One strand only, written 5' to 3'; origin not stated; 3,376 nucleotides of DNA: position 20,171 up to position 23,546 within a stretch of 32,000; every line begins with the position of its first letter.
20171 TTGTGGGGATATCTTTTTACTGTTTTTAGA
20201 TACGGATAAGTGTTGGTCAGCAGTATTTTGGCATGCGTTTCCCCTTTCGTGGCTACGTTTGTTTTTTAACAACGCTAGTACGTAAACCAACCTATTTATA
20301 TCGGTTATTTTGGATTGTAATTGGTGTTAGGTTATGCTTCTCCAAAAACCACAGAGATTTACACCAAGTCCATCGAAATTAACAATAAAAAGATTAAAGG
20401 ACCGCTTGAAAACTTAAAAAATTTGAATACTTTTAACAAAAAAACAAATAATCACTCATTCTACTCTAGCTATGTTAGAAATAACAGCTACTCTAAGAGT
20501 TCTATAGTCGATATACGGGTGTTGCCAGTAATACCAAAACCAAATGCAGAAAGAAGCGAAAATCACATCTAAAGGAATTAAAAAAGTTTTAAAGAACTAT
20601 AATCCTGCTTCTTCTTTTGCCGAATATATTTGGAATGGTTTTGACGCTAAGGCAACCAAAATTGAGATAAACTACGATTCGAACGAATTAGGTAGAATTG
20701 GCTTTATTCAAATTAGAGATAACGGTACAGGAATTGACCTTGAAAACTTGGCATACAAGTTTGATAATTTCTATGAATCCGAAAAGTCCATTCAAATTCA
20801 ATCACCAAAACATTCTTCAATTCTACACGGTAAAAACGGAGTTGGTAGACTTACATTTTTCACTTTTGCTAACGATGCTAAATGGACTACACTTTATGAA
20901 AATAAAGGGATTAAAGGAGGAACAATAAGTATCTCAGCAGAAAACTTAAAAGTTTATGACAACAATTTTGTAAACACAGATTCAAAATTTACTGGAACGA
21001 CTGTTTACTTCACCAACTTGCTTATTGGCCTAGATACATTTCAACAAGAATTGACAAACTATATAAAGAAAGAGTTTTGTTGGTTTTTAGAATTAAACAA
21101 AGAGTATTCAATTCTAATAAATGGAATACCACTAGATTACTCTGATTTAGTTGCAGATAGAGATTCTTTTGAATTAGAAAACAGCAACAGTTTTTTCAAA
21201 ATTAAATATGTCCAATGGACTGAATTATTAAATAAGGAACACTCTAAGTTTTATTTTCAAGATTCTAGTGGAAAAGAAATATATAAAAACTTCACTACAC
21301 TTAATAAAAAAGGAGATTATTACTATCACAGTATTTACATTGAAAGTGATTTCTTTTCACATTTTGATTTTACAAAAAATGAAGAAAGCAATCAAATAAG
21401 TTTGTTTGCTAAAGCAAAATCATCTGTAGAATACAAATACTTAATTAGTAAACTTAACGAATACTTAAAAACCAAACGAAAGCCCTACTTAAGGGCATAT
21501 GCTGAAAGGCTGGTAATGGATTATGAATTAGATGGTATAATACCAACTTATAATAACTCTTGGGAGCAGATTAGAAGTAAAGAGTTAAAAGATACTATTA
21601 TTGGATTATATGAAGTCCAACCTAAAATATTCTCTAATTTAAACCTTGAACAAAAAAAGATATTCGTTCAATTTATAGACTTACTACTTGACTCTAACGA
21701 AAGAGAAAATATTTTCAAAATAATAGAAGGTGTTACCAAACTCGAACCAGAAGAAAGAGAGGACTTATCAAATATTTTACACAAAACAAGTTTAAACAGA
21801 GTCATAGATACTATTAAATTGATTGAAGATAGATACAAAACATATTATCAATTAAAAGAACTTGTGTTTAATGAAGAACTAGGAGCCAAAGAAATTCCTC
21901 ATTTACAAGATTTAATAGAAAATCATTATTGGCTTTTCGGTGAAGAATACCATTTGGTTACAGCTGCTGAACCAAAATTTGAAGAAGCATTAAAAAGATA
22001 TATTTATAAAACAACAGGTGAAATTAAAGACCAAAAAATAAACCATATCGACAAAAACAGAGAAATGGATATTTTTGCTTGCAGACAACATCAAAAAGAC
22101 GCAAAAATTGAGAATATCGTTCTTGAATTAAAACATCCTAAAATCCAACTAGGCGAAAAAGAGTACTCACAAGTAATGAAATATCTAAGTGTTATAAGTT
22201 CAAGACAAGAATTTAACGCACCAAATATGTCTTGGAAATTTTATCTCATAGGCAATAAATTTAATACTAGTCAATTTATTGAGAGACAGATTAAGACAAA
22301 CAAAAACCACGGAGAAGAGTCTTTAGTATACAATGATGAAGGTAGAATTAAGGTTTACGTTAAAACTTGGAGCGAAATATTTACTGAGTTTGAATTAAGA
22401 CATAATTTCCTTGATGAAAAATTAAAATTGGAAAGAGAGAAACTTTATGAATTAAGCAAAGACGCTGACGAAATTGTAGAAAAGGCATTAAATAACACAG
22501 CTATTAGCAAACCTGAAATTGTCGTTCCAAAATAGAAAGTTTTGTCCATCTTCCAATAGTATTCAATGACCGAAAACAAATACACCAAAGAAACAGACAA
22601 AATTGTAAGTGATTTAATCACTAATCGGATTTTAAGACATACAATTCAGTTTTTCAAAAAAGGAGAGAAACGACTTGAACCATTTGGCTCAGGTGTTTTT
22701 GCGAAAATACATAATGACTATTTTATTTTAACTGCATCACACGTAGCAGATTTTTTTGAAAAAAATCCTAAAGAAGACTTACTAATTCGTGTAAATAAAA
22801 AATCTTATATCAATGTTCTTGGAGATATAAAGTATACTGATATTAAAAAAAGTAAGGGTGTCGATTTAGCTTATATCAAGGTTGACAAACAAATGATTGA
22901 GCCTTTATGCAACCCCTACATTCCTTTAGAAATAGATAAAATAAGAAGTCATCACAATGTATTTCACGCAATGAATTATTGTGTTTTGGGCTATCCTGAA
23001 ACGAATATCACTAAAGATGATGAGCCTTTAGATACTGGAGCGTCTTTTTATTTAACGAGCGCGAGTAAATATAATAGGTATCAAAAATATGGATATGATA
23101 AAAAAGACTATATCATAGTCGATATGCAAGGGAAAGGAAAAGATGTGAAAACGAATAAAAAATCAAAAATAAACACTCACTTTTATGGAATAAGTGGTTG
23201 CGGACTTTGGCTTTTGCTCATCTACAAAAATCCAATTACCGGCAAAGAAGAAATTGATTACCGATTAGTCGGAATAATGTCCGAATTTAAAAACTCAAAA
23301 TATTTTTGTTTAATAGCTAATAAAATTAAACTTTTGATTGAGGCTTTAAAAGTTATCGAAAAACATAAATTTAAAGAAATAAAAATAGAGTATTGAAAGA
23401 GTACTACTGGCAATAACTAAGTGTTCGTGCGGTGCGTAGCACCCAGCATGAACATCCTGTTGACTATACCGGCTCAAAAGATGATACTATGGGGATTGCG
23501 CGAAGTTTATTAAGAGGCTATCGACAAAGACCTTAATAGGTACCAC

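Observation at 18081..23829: Two tandem cassettes with identical flanks (R1 plus recombinase 3'-end remnant on the left, R2 on the right) but different cargo, and no recombinase gene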

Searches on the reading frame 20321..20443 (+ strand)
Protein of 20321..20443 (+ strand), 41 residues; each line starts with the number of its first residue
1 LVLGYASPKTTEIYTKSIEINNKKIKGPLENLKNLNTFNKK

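Call 17: find_homologous_proteins(query=window:20321-20443:+, max_evalue=0.01)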
Query seq(41 aa) (41 aa): 3 proteins with E <= 0.01 among 3 candidates.
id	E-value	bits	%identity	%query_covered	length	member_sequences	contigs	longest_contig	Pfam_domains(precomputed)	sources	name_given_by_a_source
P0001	1.7e-15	72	90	98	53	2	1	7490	-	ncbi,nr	ncbi:MAG: hypothetical protein JKY08_11505 [Flavobacteriaceae bacterium]|nr:hypothetical protein [Fl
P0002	2.9e-15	71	90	98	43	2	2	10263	-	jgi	-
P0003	4.9e-7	46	64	95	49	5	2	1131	-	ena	-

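Call 19: find_encoding_contigs(protein=P0001, flank=10000)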
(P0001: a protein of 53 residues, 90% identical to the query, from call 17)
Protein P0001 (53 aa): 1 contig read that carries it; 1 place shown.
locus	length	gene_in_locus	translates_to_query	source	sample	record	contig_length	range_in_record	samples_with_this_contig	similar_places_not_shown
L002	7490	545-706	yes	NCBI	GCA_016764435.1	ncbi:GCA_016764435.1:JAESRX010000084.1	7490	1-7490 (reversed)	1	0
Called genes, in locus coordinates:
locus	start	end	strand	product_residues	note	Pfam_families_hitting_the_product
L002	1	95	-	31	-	?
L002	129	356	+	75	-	-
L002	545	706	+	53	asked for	-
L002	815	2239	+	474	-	PF13026:DUF3887, PF00144:Beta-lactamase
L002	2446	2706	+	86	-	-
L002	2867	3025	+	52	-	-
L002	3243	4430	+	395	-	PF13229:Beta_helix (weak)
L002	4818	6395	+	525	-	PF07661:MORN_2 (faint)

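Call 20: find_encoding_contigs(protein=P0002, flank=10000)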
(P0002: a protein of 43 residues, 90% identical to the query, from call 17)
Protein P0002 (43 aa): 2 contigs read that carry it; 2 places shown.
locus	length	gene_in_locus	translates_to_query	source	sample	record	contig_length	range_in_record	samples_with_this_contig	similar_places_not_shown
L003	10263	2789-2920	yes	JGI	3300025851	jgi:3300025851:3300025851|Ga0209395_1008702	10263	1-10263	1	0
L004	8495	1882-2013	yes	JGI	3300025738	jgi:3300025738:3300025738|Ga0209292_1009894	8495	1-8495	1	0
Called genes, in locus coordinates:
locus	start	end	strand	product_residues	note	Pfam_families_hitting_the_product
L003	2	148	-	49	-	?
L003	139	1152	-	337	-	PF00155:Aminotran_1_2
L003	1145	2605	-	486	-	PF01656:CbiA, PF13500:AAA_26, PF07685:GATase_3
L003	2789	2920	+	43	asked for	-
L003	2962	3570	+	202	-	-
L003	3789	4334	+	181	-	PF04536:TPM_phosphatase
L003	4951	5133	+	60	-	-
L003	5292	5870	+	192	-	PF06940:DUF1287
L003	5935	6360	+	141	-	PF00583:Acetyltransf_1, PF13673:Acetyltransf_10, PF13508:Acetyltransf_7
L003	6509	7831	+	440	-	PF00884:Sulfatase, PF01663:Phosphodiest (faint), PF16347:SGSH_C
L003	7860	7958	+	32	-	-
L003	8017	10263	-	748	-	?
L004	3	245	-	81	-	?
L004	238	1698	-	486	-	PF01656:CbiA, PF13500:AAA_26, PF07685:GATase_3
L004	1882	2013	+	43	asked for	-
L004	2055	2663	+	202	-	-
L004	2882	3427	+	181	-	PF04536:TPM_phosphatase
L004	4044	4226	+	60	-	-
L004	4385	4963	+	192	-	PF06940:DUF1287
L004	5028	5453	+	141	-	PF00583:Acetyltransf_1, PF13673:Acetyltransf_10, PF13508:Acetyltransf_7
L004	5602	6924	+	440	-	PF00884:Sulfatase, PF01663:Phosphodiest (faint), PF16347:SGSH_C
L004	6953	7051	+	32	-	-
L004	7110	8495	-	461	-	?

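Call 21: find_encoding_contigs(protein=P0003, flank=10000)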
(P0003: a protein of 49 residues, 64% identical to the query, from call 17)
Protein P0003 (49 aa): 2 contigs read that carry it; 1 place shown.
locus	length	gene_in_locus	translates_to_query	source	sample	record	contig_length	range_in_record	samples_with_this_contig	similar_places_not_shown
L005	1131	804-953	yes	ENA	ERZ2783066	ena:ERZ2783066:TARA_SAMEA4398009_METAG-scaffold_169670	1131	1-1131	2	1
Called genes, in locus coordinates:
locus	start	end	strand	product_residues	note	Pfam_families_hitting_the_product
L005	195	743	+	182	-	PF13495:Phage_int_SAM_4 (weak), PF22823:MrpR_C_cat (faint), PF00589:Phage_integrase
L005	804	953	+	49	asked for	-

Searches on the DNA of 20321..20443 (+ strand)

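Call 59: search_rna_families(sources=[L013, L007, L010, L002, L003], threshold=gathering)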
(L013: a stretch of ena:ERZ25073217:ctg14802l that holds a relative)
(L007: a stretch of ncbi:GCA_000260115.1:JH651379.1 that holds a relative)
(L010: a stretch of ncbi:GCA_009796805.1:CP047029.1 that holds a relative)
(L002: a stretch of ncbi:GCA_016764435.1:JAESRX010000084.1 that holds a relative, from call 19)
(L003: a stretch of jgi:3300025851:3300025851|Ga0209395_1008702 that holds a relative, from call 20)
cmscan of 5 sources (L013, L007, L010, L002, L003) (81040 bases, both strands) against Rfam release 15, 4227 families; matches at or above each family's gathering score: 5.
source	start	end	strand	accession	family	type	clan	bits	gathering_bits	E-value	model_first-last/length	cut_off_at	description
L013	15470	15644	-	RF02001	group-II-D1D4-3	Intron;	CL00102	126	32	2.1e-25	1-170/170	no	Group II catalytic intron D1-D4-3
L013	2869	3066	-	RF00174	Cobalamin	Cis-reg; riboswitch;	CL00101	91.2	31.5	3.4e-21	1-189/189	no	Cobalamin riboswitch aptamer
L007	2651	2725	+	RF00005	tRNA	Gene; tRNA;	CL00001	67.8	29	1.6e-12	1-71/71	no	tRNA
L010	6601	6674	+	RF00005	tRNA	Gene; tRNA;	CL00001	52.1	29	3.4e-08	1-71/71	no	tRNA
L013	15378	15452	-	RF01998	group-II-D1D4-1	Intron;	CL00102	36.3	35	0.0079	1-84/84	no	Group II catalytic intron D1-D4-1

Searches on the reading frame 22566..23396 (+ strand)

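Call 7: search_protein_families(library=pfam, proteins=[window:22566-23396:+], max_evalue=0.01)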
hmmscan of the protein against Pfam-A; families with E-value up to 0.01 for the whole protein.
window:22566-23396:+ (276 aa): 0 families

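Call 8: search_protein_families(library=padloc, proteins=[window:22566-23396:+], max_evalue=0.01)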
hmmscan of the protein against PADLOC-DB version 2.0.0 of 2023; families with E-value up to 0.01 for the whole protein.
window:22566-23396:+ (276 aa): 0 families

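Call 42: search_protein_families(library=ncbifam, proteins=[window:22566-23396:+], max_evalue=0.001)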
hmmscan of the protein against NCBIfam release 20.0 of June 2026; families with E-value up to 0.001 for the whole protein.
window:22566-23396:+ (276 aa): 0 families

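Call 96: search_protein_families(library=pfam, proteins=[window:22566-23396:+, L020:3178-4023:+], max_evalue=1)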
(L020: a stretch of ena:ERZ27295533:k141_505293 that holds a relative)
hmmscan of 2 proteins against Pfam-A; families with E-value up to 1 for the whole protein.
window:22566-23396:+ (276 aa): 1 family
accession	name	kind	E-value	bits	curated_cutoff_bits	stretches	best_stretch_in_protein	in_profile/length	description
PF13365.12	Trypsin_2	-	0.14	13.4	27.6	1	41-114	1-62/144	Trypsin-like peptidase domain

L020:3178-4023:+ (281 aa): 2 families
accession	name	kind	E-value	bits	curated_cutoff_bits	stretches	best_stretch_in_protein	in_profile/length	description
PF13365.12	Trypsin_2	-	0.0008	20.6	27.6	1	38-235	1-144/144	Trypsin-like peptidase domain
PF01732.22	Mycop_pep_DUF31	-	0.0089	16.2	27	1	175-236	291-344/346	Mycoplasma peptidase (DUF31)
